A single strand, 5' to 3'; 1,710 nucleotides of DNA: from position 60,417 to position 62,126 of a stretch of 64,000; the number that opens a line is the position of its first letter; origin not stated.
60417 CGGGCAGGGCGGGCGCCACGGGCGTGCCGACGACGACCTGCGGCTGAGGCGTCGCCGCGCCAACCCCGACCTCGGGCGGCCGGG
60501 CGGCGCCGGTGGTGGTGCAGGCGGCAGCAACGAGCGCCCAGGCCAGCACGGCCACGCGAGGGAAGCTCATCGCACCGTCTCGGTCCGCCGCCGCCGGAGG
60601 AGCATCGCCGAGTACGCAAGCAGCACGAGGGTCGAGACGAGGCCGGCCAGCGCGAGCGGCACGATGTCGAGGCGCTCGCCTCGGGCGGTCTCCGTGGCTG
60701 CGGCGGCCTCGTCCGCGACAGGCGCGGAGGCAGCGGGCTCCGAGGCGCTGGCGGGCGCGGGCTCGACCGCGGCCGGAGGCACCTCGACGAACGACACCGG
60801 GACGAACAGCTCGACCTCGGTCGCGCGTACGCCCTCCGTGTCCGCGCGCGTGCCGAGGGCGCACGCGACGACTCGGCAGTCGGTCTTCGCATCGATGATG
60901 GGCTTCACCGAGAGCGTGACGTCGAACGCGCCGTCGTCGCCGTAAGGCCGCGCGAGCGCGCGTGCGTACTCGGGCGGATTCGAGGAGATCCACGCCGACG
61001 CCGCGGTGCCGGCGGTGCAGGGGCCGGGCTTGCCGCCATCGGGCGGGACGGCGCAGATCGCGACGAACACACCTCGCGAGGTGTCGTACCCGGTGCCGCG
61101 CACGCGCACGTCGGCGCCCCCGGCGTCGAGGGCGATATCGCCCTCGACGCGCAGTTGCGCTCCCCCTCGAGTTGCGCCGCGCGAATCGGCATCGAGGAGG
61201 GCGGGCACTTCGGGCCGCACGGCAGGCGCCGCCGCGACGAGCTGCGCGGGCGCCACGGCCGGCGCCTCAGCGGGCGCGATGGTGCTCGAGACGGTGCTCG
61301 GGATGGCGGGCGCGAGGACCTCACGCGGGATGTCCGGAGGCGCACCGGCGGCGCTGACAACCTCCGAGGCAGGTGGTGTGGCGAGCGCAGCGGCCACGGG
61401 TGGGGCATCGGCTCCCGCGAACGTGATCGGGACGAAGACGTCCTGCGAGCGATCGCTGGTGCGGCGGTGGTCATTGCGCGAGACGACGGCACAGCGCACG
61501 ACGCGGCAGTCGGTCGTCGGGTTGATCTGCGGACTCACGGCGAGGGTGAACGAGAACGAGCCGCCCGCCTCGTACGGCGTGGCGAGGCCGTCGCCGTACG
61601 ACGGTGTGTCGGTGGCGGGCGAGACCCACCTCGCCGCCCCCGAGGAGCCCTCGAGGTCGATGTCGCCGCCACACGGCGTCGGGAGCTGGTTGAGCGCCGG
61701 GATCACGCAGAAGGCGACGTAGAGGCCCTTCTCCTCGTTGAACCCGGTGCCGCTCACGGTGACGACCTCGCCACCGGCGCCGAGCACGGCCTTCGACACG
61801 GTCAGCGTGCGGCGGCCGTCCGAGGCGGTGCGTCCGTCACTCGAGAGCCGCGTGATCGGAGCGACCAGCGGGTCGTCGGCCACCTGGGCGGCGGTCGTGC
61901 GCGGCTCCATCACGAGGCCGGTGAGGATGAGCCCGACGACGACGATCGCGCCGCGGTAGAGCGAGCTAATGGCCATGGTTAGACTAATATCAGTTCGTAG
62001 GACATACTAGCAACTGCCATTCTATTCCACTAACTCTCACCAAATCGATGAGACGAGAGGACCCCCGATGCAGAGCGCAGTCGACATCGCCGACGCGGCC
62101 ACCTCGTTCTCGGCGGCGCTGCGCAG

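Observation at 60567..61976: Lead gene of the hmu operon: duplicated Cys-pair domain protein with no recognised heme-binding family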

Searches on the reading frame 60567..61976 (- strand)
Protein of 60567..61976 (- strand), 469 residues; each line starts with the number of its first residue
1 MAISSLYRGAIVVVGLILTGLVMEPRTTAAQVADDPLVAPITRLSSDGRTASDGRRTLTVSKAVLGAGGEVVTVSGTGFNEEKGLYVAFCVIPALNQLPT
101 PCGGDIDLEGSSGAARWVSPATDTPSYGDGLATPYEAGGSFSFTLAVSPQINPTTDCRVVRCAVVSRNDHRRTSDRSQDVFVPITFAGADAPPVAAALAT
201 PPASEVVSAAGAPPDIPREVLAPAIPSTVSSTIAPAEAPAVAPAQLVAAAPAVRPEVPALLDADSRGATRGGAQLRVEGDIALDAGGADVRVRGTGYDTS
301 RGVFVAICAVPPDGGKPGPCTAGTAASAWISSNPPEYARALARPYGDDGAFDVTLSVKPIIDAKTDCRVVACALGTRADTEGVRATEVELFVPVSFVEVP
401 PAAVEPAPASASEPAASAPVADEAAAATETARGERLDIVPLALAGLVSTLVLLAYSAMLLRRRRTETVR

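Call 3: search_protein_families(library=pfam, proteins=[window:60567-61976:-], max_evalue=1)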
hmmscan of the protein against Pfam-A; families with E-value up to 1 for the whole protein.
window:60567-61976:- (469 aa): 2 families
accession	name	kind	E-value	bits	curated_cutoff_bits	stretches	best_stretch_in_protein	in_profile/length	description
PF11054.14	Surface_antigen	-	3.7e-06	27.4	25.2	1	125-172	105-152/211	Sporozoite surface antigen (SAG) protein domain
PF00960.24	Neocarzinostat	-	0.12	12.8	25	1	59-93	2-36/110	Neocarzinostatin family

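Call 4: search_protein_families(library=ncbifam, proteins=[window:60567-61976:-], max_evalue=1)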
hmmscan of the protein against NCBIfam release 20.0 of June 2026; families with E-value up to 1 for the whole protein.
window:60567-61976:- (469 aa): 2 families
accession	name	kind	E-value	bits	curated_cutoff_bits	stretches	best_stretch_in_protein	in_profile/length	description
NF040680.1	chromo_anti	equivalog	5.6e-05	23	86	2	55-92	22-59/133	enediyne antibiotic chromoprotein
NF051874.1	PVV_CTERM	equivalog_domain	0.18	11.6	27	1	441-465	10-34/38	PVV-CTERM domain-containing choice-of-anchor G protein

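Call 5: find_homologous_proteins(query=window:60567-61976:-)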
Query window:60567-61976:- (469 aa): 205 proteins with E <= 0.001 among 8000 candidates; the best 120 are listed.
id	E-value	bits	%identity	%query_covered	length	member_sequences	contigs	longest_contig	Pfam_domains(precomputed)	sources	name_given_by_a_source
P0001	2.6e-292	987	100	100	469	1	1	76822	PF00960.26,PF11054.15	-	-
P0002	5.6e-186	637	66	100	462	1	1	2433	PF00960.26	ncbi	-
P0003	4.0e-170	585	61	99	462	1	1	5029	-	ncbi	-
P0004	6.7e-100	353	48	83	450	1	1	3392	PF00960.26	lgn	-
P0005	9.9e-99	349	44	83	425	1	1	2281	PF00960.26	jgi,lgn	jgi:hypothetical protein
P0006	1.3e-90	323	45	74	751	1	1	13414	PF00960.26,PF01497.24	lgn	-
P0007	2.4e-90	322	47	74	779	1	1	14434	PF00960.26,PF01497.24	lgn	-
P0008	1.5e-88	316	46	77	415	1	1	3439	PF00960.26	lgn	-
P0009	2.4e-88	315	46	82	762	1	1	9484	PF01497.24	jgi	jgi:iron complex transport system substrate-binding protein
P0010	2.3e-82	295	55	32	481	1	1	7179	PF00960.26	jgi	-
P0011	2.1e-81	292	59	33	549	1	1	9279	PF00960.26,PF10615.15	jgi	jgi:hypothetical protein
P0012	1.4e-80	290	44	77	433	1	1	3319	PF00960.26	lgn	-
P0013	1.8e-80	289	44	74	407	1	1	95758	PF00960.26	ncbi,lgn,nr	ncbi:MAG TPA: hypothetical protein VMZ22_06930 [Acidimicrobiales bacterium]|nr:hypothetical protein 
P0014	2.9e-80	289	41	98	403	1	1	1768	PF00960.26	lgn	-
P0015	6.6e-80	287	42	76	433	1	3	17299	PF00960.26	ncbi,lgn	-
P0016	4.6e-79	285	60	33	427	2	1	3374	PF00960.26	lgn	-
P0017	1.8e-77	279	59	32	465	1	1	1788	PF00960.26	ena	-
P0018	2.2e-77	279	41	89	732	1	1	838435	PF00960.26,PF01497.24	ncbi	-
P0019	2.2e-77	279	54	30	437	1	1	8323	PF00960.26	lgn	-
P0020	7.3e-77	277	41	99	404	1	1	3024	PF00960.26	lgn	-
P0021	1.9e-76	276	52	39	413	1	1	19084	PF00960.26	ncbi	-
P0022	4.0e-76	275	44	78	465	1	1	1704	PF00960.26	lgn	-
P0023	4.8e-76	275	49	30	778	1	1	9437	PF00960.26,PF01497.24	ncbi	-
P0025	5.7e-75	271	41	81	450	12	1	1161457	PF00960.26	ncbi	-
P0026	7.8e-75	271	41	74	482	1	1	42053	PF00960.26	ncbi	-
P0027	5.3e-74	268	40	89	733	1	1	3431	PF00960.26,PF01497.24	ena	-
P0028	1.1e-73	267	55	31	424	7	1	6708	PF00960.26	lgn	-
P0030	2.4e-73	266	54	33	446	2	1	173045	PF00960.26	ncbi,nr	ncbi:MAG TPA: hypothetical protein VEW93_05480 [Acidimicrobiales bacterium]|nr:hypothetical protein 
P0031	1.2e-72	263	44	75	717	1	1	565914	PF00960.26,PF01497.24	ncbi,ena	-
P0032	1.3e-72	263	40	43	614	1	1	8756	PF00960.26,PF01497.24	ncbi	ncbi:MAG: heme/hemin ABC transporter substrate-binding protein, partial [Tepidiformaceae bacterium]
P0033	2.5e-72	262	40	90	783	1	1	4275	PF00960.26,PF01497.24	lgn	-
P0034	1.8e-71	260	36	39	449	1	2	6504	PF00960.26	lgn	-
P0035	2.3e-71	259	55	31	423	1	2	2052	PF00960.26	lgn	-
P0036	9.4e-71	257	40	81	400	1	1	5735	PF00960.26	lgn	-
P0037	2.8e-70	256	42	77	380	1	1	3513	PF00960.26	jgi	jgi:hypothetical protein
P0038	1.1e-69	254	41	74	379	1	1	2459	PF00960.26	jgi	jgi:hypothetical protein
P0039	7.1e-69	251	45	31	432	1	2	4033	PF00960.26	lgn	-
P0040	2.3e-68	249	41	75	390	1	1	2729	PF00960.26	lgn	-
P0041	2.5e-68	249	56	35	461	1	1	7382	PF00960.26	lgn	-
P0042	4.9e-68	248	38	82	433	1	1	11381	PF00960.26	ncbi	-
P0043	5.6e-68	248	41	80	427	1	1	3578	PF00960.26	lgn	-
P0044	1.6e-67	247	39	83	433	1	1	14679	PF00960.26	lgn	-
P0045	1.7e-66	243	52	24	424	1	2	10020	PF00960.26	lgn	-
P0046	1.5e-65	240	57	32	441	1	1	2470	PF00960.26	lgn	-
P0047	2.0e-65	240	40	70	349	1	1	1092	PF00960.26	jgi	jgi:hypothetical protein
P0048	7.6e-65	238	49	28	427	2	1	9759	PF00960.26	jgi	jgi:hypothetical protein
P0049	1.0e-63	234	45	66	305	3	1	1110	PF00960.26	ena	-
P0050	3.5e-61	226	39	81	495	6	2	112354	PF00960.26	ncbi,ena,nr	ncbi:MAG: hypothetical protein M9942_04310 [Microthrixaceae bacterium]|nr:hypothetical protein [Micr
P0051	1.7e-60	223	42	33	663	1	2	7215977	PF00960.26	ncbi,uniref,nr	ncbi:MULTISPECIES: neocarzinostatin apoprotein domain-containing protein [Actinoalloteichus]|uniref:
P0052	3.0e-60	223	59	31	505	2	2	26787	PF00960.26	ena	-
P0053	1.9e-59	220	28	75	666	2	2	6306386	PF00960.26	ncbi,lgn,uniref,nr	ncbi:neocarzinostatin apoprotein domain-containing protein [Actinoalloteichus hymeniacidonis]|uniref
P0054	1.6e-58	217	40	79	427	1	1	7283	PF00960.26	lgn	-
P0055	2.6e-56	210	39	72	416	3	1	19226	PF00960.26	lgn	-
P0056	8.9e-56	208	53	31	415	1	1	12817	PF00960.26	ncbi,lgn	ncbi:MAG TPA: hypothetical protein VF228_07700 [Iamia sp.]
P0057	3.4e-55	206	57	20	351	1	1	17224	PF00960.26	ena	-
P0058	6.5e-55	205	54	31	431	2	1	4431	PF00960.26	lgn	-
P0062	6.6e-53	198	56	30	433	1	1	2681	PF00960.26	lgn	-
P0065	1.1e-50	191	57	29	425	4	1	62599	PF00960.26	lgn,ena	-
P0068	6.0e-50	189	51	26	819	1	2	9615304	PF07679.23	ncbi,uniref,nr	ncbi:immunoglobulin domain-containing protein [Phytohabitans rumicis]|uniref:Ig-like domain-containi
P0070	2.9e-49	186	62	35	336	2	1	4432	PF00960.26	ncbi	-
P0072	5.1e-46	176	57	32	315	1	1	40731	PF00960.26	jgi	jgi:hypothetical protein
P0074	7.6e-45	172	52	37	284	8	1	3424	PF00960.26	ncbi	-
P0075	1.1e-42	165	58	32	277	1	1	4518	PF00960.26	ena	-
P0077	1.0e-41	161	59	33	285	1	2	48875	PF00960.26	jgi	jgi:hypothetical protein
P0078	3.7e-41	160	56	29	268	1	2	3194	PF00960.26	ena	-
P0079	2.1e-40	157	55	30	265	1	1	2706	PF00960.26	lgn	-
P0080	2.0e-39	154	49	35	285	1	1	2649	PF00960.26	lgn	-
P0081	2.6e-39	154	51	36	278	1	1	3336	PF00960.26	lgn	-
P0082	8.6e-39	152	53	30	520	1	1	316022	PF00960.26,PF01497.24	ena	-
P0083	9.3e-39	152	56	29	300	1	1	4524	PF00960.26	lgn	-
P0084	1.4e-38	151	49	40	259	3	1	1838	PF00960.26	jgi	jgi:hypothetical protein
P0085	1.4e-38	151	50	44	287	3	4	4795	PF00960.26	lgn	-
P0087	6.4e-38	149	53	33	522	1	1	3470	PF00960.26,PF01497.24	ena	-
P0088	6.9e-38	149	50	33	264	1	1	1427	PF00960.26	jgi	-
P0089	7.1e-38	149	50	34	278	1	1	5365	PF00960.26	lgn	-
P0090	9.0e-38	149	53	35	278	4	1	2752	PF00960.26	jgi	jgi:hypothetical protein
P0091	1.1e-37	148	50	33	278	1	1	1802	PF00960.26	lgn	-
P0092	1.2e-37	148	55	29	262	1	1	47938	PF00960.26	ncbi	ncbi:hypothetical protein WEI85_32555 [Actinomycetes bacterium KLBMP 9797]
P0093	1.6e-37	148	54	29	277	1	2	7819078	PF00960.26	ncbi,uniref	ncbi:hypothetical protein [Micromonospora echinospora]|uniref:hypothetical protein n=1 Tax=Micromono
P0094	1.7e-37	148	56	29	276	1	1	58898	PF00960.26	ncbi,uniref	ncbi:hypothetical protein ABZS66_25840 [Dactylosporangium sp. NPDC005572]|uniref:hypothetical protei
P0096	3.6e-37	147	55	29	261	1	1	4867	PF00960.26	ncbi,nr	ncbi:MAG TPA: hypothetical protein VHA75_00970 [Rugosimonospora sp.]|nr:hypothetical protein [Rugosi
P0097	4.8e-37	146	53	28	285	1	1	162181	PF00960.26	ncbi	ncbi:hypothetical protein ACWDV4_19760 [Micromonospora sp. NPDC003197]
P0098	1.1e-36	145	45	43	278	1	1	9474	PF00960.26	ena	-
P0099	1.1e-36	145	57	29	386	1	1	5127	PF00960.26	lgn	-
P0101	3.0e-36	143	49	38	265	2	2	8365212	PF00960.26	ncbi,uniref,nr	ncbi:hypothetical protein GCM10009779_35650 [Polymorphospora rubra]|uniref:MYXO-CTERM domain-contain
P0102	4.8e-36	143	52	34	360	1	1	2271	PF00960.26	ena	-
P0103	7.0e-36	142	51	34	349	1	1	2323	PF00960.26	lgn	-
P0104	7.9e-36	142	54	28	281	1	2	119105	PF00960.26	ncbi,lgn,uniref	ncbi:hypothetical protein [Polymorphospora rubra]|uniref:hypothetical protein n=1 Tax=Polymorphospor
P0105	1.1e-35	142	54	28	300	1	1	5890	PF00960.26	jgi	-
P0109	2.5e-35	140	52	30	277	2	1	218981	PF00960.26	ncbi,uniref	ncbi:hypothetical protein [Micromonospora echinospora]|uniref:hypothetical protein n=1 Tax=Micromono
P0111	2.8e-35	140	56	29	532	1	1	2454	PF00960.26,PF01497.24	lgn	-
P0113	2.9e-35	140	46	44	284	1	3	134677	PF00960.26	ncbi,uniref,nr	ncbi:hypothetical protein Ade02nite_80150 [Paractinoplanes deccanensis]|uniref:Uncharacterized prote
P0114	3.2e-35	140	49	34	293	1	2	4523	PF00960.26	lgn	-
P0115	3.2e-35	140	56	29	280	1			PF00960.26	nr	nr:hypothetical protein [Micromonospora sp. DSM 115978]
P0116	3.6e-35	140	36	73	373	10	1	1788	PF00960.26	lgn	-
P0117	3.9e-35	140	51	31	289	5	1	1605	PF00960.26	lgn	-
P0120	5.1e-35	139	52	28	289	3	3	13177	PF00960.26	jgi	jgi:hypothetical protein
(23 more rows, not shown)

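Call 12: search_solved_structures(query=A1, max_evalue=10, show_alignments=3)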
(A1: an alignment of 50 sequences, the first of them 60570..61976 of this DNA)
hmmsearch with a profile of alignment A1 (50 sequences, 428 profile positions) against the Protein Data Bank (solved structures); distinct sequences matched with E-value up to 10: 2.
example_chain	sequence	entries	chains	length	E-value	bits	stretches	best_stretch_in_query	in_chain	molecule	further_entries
7qhm_M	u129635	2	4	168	1.4e-07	34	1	198-363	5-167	Thiamine biosynthesis protein X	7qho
22hh_A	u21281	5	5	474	1.5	10.8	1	183-263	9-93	Extracellular solute-binding protein family 1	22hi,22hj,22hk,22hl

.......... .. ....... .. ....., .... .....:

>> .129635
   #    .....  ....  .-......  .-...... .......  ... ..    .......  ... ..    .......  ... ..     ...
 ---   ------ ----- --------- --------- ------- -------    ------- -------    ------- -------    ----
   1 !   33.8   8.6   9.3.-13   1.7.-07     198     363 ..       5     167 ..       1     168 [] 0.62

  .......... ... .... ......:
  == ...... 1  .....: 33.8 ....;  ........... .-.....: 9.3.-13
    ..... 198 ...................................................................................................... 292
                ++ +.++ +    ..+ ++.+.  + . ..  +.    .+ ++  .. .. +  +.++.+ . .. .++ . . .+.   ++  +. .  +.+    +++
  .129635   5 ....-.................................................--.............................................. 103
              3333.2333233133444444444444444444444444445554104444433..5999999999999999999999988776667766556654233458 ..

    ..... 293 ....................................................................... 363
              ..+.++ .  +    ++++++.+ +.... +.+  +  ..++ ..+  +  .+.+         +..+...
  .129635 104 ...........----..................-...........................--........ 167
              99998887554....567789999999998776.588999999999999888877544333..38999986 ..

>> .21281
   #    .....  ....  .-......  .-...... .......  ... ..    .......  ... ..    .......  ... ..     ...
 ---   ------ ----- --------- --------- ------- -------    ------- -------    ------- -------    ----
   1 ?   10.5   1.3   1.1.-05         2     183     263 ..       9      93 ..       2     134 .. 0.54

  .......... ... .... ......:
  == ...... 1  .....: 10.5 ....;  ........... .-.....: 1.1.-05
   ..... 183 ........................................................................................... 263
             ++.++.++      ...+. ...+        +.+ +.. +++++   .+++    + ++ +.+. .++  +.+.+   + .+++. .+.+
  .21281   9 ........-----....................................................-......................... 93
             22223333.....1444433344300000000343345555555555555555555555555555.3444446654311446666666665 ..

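Call 13: find_related_loci(query=A1, collection=genome_contigs, flank=10000)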
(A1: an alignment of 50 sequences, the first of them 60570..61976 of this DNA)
Query A1 (469 aa) in genome_contigs; peptide patterns used: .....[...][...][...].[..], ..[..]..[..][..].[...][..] (x = any residue, [..] = any of these).
136 stretches matched a pattern; 126 encode a relative of the query (tblastn E <= 1e-3); the best 80 are kept; 80 distinct loci.
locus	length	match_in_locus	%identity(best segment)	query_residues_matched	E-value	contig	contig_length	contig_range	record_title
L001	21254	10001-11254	41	37-396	2e-77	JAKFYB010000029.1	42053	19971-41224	MAG: Dehalococcoidia bacterium isolate ND5_Bin_30 ND5_0000669, whole genome shotgun sequence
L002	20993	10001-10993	44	49-400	1e-75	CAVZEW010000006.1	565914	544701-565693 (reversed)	MAG: uncultured Chloroflexia bacterium isolate MFD05684.bin.1.89 genome assembly, contig: contig_81165, whole genome sho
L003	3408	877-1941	43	32-396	2e-76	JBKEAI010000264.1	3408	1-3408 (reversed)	MAG: Microthrixaceae bacterium isolate VLC_102 k121_16904769, whole genome shotgun sequence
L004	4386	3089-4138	41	42-406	3e-74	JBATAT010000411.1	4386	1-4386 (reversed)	MAG: Tepidiformaceae bacterium isolate MFD10514_ilm_asm_bin29 k127_192532, whole genome shotgun sequence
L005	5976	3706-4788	42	43-418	1e-71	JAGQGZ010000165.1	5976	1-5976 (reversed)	MAG: Dehalococcoidia bacterium isolate HKST-UBA80 NODE_165_length_5976_cov_3.945584, whole genome shotgun sequence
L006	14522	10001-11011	41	37-418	6e-71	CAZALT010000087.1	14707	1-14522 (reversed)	MAG TPA_asm: uncultured Rhabdothermincola sp. isolate SRP344714_co2_478 genome assembly, contig: NODE_10606_length_14707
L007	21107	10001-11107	37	37-469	2e-69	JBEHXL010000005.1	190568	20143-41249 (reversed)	MAG: Actinomycetota bacterium isolate ES1.bin.66 NODE_77_length_190568_cov_17.300831, whole genome shotgun sequence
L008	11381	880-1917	38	12-394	9e-68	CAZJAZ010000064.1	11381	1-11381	MAG TPA_asm: uncultured Iamiaceae bacterium isolate SRP263991_co5_71 genome assembly, contig: NODE_11156_length_11381_co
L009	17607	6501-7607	40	9-396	6e-67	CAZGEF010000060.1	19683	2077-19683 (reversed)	MAG TPA_asm: uncultured Rhabdothermincola sp. isolate SRP344714_co2_336 genome assembly, contig: NODE_7108_length_19683_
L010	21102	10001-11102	42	6-398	2e-65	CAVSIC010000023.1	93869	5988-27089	MAG: uncultured Microthrixaceae bacterium isolate MFD01275.bin.3.280 genome assembly, contig: contig_21130, whole genome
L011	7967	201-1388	36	40-464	3e-60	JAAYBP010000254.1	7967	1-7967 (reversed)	MAG: Acidimicrobiales bacterium isolate AS06rmzACSIP_334 208067_AS06, whole genome shotgun sequence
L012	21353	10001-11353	38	33-465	2e-59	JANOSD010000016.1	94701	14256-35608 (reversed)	MAG: Actinomycetes bacterium isolate VAR_4_concoct_328 VAR_4_k141_2401545, whole genome shotgun sequence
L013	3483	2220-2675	60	35-187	2e-56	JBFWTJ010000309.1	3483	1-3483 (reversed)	MAG: Acidimicrobiia bacterium isolate CA_2019_TPBF_44 NODE_102698_length_3483_cov_2.311383_TPBF, whole genome shotgun se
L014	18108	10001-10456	64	35-396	2e-55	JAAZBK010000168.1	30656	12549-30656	MAG: Acidimicrobiales bacterium isolate AS06rmzACSIP_577 128236_AS06, whole genome shotgun sequence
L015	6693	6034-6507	59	29-396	4e-53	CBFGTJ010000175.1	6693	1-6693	MAG TPA_asm: uncultured Microthrixaceae bacterium isolate SRR17295758_binner12_Refined_1 genome assembly, contig: ERZ235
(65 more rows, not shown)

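Call 18: predict_structure(alignment_id=A1)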
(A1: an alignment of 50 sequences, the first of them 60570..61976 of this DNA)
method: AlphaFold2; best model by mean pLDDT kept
length: 469 residues; sequences in the alignment: 50
mean_pLDDT: 79.0   pTM: 0.49
mean pLDDT of the five models: 79.0, 78.4, 77.6, 77.2, 76.5
residues with pLDDT >= 90: 217; 70-90: 112; 50-70: 68; < 50: 72
segments of 3 or more residues with pLDDT < 50: 1-3, 23-30, 194-215, 217-222, 227-236, 419-437
pLDDT, mean of each block of 10 residues (from residue 1): 59 76 49 72 93 96 95 96 93 77 63 81 83 94 94 88 91 86 87 47 41 45 46 50 61 78 97 96 96 97 96 85 94 89 97 98 92 93 73 94 81 54 42 46 85 90 75
secondary structure, 60 per line:
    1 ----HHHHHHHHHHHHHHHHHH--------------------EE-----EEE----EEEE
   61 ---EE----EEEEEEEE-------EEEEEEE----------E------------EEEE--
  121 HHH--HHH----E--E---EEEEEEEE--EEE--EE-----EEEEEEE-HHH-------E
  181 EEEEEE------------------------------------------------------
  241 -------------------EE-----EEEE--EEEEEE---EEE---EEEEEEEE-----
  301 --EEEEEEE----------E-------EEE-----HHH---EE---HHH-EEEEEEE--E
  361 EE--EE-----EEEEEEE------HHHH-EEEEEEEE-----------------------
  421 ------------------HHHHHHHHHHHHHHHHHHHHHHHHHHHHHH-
elements in order: H5-22 E50-52 E57-60 E70-77 E85-91 E115-118 E140-147 E150-152 E162-168 E180-186 E267-270 E273-278 E282-284 E288-295 E303-309 E328-330 E351-357 E360-362 E372-378 H385-388 E390-397 H439-468

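Call 21: fold_search(model_id=the predicted structure, library=pdb)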
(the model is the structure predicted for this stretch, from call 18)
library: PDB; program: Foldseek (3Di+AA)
matches with E <= 10: 1909; with E <= 0.001: 26
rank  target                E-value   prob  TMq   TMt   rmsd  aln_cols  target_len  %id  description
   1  2mcm                  1.1e-05  1.00  0.18  0.69   4.6       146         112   19  MACROMOMYCIN (released 1993-01-15)
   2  1suj                  3.9e-05  0.91  0.15  0.19  22.4       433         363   10  X-ray crystal structure of ambystoma tigrinum cone arrestin (released 2005-08-23)
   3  9mba_C                4.9e-05  0.96  0.16  0.22  20.0       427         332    8  Cryo-EM structure of complex of transducer-bound GPCR (released 2025-10-01)
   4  6up7_B                1.3e-04  0.91  0.16  0.21  21.5       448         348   11  neurotensin receptor and arrestin2 complex (released 2020-02-26)
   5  4f9l_C                2.9e-04  0.96  0.20  0.29  11.8       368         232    8  Crystal Structure of the Human BTN3A1 Ectodomain in Complex with the 20.1 Single Chain Antibody (released 2012-08-08)
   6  1nco_A                3.3e-04  1.00  0.19  0.68   4.3       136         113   18  STRUCTURE OF THE ANTITUMOR PROTEIN-CHROMOPHORE COMPLEX NEOCARZINOSTATIN (released 1993-10-31)
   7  2cbo                  3.5e-04  1.00  0.18  0.63   4.6       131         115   19  Crystal structure of the neocarzinostatin 3Tes24 mutant bound to testosterone hemisuccinate. (released 2006-03-22)
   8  6j71_B                3.5e-04  0.98  0.20  0.32  11.5       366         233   10  HuA21-scFv in complex with the extracellular domain(ECD) of HER2 (released 2019-02-27)
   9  7srs_C                3.7e-04  0.87  0.17  0.22  22.3       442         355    8  5-HT2B receptor bound to LSD in complex with beta-arrestin1 obtained by cryo-electron microscopy (cryoEM) (released 2022-09-21)
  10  9ii2_A                3.7e-04  0.84  0.16  0.21  21.8       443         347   10  Cryo-EM Structure of the 2:2 Complex of mGlu3 and beta-arrestin1 (released 2025-03-05)
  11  1g0d                  4.6e-04  0.97  0.16  0.12  16.7       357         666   10  CRYSTAL STRUCTURE OF RED SEA BREAM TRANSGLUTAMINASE (released 2001-05-23)
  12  2cbt_A                5.1e-04  1.00  0.19  0.67   4.0       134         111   18  Crystal structure of the neocarzinostatin 4Tes1 mutant bound testosterone hemisuccinate. (released 2006-03-22)
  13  6a8p_C                5.1e-04  0.96  0.15  0.11  17.2       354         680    7  Transglutaminase 2 mutant G224V in complex with GTP (released 2018-09-26)
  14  9zqa_J                5.1e-04  0.95  0.19  0.30  11.8       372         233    9  Nucleosome with an SSB at SHL -2.8 in complex with the WGR domain of human PARP2, Class 2 (released 2026-03-25)
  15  8cmt_A                5.1e-04  0.90  0.14  0.10  17.9       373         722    7  Structure of the plasma coagulation Factor XIII A2B2 heterotetrameric complex. (released 2024-09-11)
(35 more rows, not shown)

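Call 44: find_encoding_contigs(protein=P0002, flank=5000, max_places=3)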
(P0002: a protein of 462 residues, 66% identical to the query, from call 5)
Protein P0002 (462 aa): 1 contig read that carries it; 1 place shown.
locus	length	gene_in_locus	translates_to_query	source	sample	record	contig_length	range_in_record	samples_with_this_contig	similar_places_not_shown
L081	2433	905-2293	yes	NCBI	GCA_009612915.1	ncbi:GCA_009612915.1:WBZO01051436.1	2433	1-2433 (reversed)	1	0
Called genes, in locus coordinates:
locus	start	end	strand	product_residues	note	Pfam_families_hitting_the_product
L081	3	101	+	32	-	?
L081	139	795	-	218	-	PF01126:Heme_oxygenase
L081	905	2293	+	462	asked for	PF00960:Neocarzinostat (faint)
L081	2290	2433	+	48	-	?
